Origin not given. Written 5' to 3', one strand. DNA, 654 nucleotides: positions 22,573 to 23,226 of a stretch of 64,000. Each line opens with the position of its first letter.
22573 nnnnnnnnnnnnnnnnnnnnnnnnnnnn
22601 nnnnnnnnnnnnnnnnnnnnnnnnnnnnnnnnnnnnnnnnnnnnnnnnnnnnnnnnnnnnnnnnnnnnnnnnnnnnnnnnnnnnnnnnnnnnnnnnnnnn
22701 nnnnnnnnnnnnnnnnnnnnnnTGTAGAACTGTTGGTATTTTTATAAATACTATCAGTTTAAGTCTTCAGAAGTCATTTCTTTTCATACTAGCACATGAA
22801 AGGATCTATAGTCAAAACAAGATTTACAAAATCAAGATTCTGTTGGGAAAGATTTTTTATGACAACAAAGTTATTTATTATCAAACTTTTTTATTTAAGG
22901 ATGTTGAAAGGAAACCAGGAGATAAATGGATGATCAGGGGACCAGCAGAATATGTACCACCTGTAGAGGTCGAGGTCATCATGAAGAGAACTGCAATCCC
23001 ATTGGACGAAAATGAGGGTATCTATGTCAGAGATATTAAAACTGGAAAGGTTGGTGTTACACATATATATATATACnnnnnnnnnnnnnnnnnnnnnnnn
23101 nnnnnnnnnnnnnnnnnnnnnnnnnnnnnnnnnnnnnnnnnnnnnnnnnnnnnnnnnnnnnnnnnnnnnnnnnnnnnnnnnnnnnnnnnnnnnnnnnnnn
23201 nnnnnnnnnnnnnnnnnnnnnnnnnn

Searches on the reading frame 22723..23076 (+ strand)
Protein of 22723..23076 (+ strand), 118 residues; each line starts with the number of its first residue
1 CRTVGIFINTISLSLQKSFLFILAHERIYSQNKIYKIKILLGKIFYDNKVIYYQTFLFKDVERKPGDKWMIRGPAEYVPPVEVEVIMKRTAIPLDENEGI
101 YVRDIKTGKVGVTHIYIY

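Call 12: search_protein_families(library=pfam, proteins=[window:22723-23076:+], max_evalue=0.01)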
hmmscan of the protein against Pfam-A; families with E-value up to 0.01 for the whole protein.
window:22723-23076:+ (118 aa): 2 families
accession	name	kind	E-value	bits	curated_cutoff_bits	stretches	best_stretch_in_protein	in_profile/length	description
PF01505.23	Vault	-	4.2e-10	39.9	27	1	58-80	17-42/42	Major Vault Protein repeat domain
PF17796.6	Vault_4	-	7.6e-08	32.9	22.9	1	91-112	1-22/63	Major Vault Protein repeat domain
